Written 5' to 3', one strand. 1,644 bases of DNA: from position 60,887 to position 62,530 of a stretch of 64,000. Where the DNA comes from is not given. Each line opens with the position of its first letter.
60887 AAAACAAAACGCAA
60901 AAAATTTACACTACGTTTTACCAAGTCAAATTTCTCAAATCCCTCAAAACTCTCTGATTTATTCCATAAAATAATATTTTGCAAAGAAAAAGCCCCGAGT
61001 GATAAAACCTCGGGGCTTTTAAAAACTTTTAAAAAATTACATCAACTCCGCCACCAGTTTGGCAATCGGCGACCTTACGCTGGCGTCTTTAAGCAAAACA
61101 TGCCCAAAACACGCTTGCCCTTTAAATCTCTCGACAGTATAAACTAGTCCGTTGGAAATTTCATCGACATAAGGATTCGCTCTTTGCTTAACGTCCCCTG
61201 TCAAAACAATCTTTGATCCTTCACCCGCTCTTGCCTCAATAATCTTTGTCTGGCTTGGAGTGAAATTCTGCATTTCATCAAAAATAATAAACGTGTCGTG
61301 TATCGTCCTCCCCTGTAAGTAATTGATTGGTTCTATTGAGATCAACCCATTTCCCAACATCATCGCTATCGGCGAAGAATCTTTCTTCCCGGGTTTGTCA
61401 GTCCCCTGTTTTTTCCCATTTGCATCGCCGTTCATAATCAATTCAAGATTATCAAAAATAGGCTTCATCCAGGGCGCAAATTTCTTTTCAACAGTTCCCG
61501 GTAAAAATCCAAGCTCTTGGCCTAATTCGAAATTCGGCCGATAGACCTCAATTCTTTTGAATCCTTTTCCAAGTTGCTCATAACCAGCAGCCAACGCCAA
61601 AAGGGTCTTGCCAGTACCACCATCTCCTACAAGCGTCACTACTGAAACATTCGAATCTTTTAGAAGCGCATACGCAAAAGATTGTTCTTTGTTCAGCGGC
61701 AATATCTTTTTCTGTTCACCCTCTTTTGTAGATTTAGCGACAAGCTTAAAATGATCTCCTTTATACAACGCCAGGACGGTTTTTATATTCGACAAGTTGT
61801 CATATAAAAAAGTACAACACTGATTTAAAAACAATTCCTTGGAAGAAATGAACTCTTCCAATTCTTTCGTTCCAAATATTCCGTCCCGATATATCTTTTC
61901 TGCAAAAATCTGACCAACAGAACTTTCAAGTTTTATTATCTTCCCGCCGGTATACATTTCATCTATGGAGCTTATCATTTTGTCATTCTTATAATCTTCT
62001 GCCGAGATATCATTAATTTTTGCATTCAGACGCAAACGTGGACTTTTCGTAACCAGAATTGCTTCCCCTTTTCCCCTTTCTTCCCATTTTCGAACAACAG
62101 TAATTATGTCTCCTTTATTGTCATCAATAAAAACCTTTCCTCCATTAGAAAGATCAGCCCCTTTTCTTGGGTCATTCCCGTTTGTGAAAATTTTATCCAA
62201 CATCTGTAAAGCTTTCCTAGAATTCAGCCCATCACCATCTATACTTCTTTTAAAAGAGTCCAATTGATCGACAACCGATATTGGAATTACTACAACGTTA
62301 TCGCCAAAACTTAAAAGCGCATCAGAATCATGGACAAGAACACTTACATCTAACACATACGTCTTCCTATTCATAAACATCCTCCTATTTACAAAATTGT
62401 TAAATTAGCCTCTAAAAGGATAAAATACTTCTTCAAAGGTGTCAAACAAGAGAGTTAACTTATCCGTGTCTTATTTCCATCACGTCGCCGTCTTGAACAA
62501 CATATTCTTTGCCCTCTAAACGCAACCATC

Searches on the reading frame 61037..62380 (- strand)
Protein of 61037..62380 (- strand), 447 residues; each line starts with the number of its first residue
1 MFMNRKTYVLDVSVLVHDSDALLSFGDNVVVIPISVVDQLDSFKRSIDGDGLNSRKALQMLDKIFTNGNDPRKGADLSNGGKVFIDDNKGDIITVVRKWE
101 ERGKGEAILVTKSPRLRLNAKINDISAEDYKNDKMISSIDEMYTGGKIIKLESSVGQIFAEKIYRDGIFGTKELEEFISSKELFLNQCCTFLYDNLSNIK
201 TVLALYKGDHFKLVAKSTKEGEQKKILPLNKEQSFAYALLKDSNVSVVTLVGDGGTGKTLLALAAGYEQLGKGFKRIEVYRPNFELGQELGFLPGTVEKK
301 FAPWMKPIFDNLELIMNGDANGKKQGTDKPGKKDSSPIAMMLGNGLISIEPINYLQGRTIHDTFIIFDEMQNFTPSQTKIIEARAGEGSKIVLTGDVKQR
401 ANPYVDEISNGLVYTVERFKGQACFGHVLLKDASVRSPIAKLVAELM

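Call 78: search_protein_families(library=pfam, proteins=[window:61037-62380:-], max_evalue=0.00001)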
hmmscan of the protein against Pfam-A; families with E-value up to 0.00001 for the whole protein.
window:61037-62380:- (447 aa): 2 families
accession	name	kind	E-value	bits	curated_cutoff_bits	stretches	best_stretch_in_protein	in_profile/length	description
PF02562.22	PhoH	-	9.2e-45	153.1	27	1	226-445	2-202/205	PhoH-like protein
PF13638.12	PIN_4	-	3.7e-16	60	21.9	1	8-131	1-132/132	PIN domain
